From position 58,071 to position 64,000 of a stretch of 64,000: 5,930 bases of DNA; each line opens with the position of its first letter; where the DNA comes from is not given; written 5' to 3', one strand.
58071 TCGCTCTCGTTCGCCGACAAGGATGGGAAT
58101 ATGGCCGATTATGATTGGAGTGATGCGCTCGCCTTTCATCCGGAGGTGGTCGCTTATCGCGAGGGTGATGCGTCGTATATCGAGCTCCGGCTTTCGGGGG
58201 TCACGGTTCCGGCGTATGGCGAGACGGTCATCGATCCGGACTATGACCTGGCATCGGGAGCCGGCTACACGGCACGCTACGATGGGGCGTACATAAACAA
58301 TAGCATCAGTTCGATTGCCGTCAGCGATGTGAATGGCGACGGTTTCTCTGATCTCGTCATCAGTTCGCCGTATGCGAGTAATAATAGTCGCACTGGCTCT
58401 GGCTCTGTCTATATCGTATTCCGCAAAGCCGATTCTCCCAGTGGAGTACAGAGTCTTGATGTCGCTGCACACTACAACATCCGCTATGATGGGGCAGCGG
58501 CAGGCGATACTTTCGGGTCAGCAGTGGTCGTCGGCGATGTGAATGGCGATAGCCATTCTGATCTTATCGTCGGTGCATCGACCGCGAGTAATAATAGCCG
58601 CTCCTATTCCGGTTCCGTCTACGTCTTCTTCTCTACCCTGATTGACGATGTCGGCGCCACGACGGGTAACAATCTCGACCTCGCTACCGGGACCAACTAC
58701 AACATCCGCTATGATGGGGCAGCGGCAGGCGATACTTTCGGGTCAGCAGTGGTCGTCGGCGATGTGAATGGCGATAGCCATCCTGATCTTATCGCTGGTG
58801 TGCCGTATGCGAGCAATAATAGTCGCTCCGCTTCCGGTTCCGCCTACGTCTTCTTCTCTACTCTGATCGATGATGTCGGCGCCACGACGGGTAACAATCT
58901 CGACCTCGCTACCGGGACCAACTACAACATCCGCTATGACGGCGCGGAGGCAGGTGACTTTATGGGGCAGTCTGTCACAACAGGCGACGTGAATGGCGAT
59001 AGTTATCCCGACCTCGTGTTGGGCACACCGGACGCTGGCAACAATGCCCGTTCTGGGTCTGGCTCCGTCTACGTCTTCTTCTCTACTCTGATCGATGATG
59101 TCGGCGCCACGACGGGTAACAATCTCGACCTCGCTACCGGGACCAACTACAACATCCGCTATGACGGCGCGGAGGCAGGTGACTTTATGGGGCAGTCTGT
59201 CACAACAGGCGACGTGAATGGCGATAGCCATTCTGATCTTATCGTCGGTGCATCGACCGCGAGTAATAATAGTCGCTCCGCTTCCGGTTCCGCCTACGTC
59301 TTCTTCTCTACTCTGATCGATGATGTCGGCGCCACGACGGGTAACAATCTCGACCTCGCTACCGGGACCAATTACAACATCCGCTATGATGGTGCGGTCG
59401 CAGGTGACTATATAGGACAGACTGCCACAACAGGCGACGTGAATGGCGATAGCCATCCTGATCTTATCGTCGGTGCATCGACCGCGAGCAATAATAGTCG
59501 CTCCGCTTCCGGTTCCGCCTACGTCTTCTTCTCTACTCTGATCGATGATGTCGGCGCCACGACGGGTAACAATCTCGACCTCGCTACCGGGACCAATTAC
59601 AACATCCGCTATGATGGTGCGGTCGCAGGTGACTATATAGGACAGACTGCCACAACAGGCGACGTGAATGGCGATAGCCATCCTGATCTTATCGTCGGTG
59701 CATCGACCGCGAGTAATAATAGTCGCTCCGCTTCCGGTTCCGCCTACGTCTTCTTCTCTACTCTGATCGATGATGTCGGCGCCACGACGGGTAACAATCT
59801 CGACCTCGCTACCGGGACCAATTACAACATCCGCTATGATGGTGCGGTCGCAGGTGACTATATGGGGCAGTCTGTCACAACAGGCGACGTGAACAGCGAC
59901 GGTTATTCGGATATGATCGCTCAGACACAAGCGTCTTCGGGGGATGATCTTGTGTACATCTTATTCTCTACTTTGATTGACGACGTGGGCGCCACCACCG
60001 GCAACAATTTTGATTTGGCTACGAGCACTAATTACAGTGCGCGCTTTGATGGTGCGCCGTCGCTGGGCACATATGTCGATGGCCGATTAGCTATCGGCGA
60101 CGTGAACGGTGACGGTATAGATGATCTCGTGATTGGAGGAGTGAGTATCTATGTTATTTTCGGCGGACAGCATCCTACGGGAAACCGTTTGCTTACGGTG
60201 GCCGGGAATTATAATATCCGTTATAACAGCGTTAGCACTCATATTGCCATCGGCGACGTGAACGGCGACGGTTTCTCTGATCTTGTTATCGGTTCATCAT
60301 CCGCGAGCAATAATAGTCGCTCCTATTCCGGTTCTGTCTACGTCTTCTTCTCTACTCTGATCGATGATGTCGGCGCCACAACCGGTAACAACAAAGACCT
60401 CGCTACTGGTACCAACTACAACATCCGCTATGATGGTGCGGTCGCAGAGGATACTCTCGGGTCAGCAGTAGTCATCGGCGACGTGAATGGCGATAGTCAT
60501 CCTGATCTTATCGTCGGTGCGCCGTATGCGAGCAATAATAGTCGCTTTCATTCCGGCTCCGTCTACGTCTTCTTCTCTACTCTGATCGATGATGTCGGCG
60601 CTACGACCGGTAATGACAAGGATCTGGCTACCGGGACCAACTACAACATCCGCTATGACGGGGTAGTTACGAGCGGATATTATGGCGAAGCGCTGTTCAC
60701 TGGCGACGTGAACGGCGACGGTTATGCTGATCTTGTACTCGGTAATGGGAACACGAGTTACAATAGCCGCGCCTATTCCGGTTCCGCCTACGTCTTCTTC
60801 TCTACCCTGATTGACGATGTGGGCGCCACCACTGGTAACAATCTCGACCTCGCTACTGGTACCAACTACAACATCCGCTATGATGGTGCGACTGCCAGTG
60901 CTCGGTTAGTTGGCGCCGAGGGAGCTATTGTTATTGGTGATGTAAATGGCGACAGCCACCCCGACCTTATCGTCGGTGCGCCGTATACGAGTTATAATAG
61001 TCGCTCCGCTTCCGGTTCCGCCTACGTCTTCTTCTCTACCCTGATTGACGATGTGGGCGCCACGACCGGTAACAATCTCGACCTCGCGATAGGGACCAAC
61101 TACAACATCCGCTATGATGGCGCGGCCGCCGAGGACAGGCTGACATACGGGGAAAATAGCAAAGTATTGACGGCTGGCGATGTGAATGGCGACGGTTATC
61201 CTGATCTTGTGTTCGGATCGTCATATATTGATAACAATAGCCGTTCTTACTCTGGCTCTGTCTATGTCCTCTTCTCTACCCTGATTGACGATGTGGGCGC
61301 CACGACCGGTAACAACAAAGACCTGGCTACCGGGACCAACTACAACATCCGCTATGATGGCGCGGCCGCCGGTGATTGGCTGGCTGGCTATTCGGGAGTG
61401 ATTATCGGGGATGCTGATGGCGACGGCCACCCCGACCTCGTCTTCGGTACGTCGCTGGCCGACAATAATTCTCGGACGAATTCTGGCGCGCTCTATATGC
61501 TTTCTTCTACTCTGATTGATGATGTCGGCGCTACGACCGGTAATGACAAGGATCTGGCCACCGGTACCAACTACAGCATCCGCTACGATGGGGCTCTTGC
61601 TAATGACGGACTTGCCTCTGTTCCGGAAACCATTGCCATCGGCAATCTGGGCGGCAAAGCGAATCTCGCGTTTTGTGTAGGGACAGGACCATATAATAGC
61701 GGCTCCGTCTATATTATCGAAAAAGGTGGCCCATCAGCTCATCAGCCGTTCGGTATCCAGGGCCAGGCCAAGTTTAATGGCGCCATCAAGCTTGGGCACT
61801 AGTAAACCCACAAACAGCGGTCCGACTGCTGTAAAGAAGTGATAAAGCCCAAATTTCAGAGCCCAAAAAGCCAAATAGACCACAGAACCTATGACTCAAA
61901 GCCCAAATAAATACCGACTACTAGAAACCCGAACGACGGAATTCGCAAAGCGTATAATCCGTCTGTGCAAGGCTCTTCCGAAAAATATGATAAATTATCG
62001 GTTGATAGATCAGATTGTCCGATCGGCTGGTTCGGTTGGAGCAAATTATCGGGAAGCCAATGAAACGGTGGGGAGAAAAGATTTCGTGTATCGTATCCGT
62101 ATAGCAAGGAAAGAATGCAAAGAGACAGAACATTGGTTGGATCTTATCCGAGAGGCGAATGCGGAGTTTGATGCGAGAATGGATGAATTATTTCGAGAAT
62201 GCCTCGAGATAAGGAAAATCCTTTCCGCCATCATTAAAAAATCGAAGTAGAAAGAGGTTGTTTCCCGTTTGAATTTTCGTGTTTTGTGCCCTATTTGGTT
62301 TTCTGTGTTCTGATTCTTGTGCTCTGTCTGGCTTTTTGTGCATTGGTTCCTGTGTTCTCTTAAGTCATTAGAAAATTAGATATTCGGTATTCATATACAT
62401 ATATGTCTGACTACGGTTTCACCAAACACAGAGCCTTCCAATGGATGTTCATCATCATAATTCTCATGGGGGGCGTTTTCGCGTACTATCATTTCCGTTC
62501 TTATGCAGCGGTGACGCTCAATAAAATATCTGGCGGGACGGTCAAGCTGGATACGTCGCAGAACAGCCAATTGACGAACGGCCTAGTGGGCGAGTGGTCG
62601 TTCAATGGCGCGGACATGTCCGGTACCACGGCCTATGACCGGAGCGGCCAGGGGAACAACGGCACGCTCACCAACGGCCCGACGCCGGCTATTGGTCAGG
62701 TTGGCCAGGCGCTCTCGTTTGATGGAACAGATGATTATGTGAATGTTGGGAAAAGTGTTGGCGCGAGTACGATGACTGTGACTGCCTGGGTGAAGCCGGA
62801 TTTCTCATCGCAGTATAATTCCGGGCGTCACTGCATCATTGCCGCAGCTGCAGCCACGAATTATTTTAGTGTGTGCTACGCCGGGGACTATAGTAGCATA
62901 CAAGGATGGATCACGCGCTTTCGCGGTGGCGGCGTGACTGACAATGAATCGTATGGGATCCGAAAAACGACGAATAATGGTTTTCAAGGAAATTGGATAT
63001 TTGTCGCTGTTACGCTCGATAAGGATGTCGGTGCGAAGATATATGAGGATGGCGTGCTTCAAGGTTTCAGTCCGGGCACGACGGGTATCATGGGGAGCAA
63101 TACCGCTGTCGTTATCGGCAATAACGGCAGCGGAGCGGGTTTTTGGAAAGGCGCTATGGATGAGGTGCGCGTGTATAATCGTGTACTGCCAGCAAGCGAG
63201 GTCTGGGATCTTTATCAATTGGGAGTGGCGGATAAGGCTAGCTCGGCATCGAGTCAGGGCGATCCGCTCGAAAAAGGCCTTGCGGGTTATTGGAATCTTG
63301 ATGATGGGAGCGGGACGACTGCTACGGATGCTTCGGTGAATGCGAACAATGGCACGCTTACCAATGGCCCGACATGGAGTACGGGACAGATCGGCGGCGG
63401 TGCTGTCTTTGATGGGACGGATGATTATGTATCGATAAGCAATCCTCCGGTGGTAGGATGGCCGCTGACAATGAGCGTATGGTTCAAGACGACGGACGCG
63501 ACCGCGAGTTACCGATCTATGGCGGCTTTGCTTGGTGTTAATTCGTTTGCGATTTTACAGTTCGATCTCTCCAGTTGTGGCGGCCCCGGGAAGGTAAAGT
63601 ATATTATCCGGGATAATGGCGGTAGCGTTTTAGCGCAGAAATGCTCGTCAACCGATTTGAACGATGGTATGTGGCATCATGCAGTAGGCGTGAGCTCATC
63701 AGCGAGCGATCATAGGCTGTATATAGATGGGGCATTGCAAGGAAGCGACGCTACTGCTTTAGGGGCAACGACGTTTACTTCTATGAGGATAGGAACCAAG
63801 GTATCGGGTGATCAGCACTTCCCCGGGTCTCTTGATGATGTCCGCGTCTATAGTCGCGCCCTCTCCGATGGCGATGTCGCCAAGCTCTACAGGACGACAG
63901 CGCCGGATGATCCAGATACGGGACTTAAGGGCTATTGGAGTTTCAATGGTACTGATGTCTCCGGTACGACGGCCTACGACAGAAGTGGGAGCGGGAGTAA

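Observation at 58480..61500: FG-GAP protein built from >=14 near-identical 219-bp units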

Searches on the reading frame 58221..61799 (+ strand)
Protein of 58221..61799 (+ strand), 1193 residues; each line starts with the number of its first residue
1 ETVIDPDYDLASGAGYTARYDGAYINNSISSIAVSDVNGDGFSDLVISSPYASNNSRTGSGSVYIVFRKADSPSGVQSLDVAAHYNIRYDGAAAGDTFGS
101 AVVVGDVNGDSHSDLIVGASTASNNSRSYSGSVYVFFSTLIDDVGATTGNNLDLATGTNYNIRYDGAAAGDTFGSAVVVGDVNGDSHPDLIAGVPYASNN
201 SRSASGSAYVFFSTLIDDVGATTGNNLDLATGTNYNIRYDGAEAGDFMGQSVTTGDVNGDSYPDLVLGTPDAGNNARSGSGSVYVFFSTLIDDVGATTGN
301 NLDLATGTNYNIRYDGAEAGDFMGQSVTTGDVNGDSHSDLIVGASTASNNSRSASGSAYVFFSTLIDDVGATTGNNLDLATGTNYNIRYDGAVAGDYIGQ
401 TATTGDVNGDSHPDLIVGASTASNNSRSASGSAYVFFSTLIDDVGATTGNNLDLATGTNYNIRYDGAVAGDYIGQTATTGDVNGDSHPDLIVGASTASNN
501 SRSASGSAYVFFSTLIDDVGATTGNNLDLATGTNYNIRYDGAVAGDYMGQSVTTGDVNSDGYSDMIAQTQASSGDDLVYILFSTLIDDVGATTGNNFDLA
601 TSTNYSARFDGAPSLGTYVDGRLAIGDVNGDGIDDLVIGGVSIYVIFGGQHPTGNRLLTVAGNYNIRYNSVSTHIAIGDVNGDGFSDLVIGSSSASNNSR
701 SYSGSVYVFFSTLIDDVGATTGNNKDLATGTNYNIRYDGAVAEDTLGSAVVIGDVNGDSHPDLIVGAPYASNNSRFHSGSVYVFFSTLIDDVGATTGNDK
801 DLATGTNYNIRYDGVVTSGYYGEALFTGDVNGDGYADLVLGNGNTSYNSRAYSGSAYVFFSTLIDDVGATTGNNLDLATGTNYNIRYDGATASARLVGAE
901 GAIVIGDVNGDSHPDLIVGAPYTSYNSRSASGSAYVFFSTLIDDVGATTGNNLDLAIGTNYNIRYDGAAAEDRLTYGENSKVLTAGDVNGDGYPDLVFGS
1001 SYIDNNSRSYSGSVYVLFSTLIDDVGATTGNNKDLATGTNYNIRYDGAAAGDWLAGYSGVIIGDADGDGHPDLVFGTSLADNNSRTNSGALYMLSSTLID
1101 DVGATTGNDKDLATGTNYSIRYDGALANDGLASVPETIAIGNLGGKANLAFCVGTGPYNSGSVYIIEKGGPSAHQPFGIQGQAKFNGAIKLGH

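Call 47: predict_structure(alignment_id=A1)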
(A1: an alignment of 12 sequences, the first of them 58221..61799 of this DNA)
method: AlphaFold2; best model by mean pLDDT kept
length: 1193 residues; sequences in the alignment: 12
mean_pLDDT: 34.5   pTM: 0.33
mean pLDDT of the five models: 34.5, 33.7, 33.6, 32.2, 30.8
residues with pLDDT >= 90: 0; 70-90: 1; 50-70: 168; < 50: 1024
segments of 3 or more residues with pLDDT < 50: 1-31, 37-41, 49-63, 69-102, 104-621, 649-663, 670-672, 692-706, 711-750, 753-762, 764-981, 1003-1009, 1019-1040, 1081-1086, 1103-1107, 1124-1193
pLDDT, mean of each block of 10 residues (from residue 1): 32 28 33 50 51 33 49 38 40 31 42 43 28 37 26 23 22 30 31 31 31 34 31 27 23 25 32 24 36 35 31 25 21 25 26 29 38 33 27 22 23 29 24 35 36 29 24 21 27 27 27 34 30 25 22 28 27 26 27 25 24 31 57 58 53 36 48 56 57 35 42 37 30 32 32 44 41 27 35 23 26 23 32 35 25 31 26 24 27 22 30 31 23 28 24 25 28 35 55 57 45 58 27 41 61 53 58 61 47 64 49 63 47 40 36 39 38 30 25 24
secondary structure, 60 per line:
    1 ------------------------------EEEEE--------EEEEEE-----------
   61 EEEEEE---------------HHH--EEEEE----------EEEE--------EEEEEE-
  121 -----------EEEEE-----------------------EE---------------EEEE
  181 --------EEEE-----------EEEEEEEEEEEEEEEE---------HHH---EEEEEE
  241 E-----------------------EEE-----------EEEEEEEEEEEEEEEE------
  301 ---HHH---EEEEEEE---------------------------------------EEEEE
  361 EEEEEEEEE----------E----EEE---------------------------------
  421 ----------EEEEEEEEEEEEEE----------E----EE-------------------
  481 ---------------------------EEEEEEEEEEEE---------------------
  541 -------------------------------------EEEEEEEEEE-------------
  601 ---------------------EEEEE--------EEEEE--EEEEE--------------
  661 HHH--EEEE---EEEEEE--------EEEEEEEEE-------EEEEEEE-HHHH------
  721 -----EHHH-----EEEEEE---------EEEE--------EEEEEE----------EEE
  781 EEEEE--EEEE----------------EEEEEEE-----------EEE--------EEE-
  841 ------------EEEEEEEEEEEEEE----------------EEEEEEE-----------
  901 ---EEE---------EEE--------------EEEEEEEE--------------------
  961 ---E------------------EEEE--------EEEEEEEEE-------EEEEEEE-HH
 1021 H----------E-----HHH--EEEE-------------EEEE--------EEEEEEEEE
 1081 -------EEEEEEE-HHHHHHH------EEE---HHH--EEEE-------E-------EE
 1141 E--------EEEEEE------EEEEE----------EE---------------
elements in order (helices of 4 or more, strands of 3 or more residues): E31-35 E44-49 E61-66 E87-91 E102-105 E114-119 E132-136 E177-180 E189-192 E204-219 E235-241 E265-267 E279-294 E310-316 E356-369 E385-387 E431-444 E508-519 E578-587 E622-626 E635-639 E642-646 E666-669 E673-678 E687-695 E703-709 H711-714 E735-740 E750-753 E762-767 E778-785 E788-791 E808-814 E826-828 E837-839 E853-866 E883-889 E904-906 E916-918 E933-940 E983-986 E995-1003 E1011-1017 E1043-1046 E1060-1063 E1072-1080 E1088-1094 H1096-1102 E1109-1111 E1120-1123 E1139-1141 E1150-1155 E1162-1166
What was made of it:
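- On Integrin-alpha-type 7-bladed propeller: This is tested at sequence level only, because the 3D prediction failed (call 47).
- On Closed beta-propeller fold: AF2 on aa 300-1492 gave mean pLDDT 34.5 and pTM 0.33 (call 47).
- There is no usable 3D model of the blades (pLDDT 34.5, call 47), so 8-bladed closure is unproven. There is no confident model (call 47).
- Tried and rejected: It was not used for fold search (call 47).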

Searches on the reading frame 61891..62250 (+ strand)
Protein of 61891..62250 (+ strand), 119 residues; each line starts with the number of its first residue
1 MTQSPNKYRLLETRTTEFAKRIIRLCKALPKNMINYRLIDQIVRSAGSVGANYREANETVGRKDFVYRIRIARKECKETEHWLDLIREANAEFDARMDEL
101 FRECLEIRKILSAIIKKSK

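Call 10: search_protein_families(library=pfam, proteins=[window:61891-62250:+], max_evalue=0.001)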
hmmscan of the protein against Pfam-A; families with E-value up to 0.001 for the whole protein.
window:61891-62250:+ (119 aa): 1 family
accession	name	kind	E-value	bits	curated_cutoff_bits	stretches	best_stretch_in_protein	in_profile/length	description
PF05635.17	23S_rRNA_IVP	-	3.9e-22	78.9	33.8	1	15-112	9-105/106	23S rRNA-intervening sequence protein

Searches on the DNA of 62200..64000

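Call 72: search_rna_families(source=window, start=62200, end=64000, threshold=evalue, max_evalue=1)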
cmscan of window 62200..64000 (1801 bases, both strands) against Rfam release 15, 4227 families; matches with E-value up to 1: 1.
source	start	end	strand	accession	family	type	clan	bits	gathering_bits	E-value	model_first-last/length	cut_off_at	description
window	63597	63629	+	RF01707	JUMPstart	Cis-reg;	-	21.8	35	0.08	1-38/38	no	JUMPstart RNA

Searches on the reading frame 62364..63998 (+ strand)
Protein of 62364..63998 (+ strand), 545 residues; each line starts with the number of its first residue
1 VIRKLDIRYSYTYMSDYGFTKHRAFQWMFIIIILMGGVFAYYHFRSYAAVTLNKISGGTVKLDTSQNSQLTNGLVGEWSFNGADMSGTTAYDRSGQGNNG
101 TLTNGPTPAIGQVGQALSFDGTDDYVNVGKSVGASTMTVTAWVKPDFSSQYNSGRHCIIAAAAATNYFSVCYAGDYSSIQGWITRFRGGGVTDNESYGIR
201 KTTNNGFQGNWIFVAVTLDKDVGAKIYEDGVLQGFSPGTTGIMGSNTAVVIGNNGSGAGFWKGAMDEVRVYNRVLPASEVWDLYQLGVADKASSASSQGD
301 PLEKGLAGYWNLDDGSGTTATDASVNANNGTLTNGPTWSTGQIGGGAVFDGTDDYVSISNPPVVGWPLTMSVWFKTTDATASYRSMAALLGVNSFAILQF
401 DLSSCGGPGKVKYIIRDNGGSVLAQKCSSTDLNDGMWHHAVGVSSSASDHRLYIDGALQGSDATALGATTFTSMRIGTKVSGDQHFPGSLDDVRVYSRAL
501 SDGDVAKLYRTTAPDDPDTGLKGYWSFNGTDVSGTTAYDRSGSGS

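Call 77: search_protein_families(library=pfam, proteins=[window:62364-63998:+], max_evalue=0.001)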
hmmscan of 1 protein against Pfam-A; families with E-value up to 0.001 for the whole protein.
window:62364-63998:+ (545 aa): 1 family
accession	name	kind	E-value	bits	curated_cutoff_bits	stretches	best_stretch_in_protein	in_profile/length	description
PF13385.13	Laminin_G_3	-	1.1e-44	152.7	27.6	2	350-506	1-151/151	Concanavalin A-like lectin/glucanases superfamily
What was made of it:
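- A Laminin_G_3 surface protein lies downstream (call 77).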
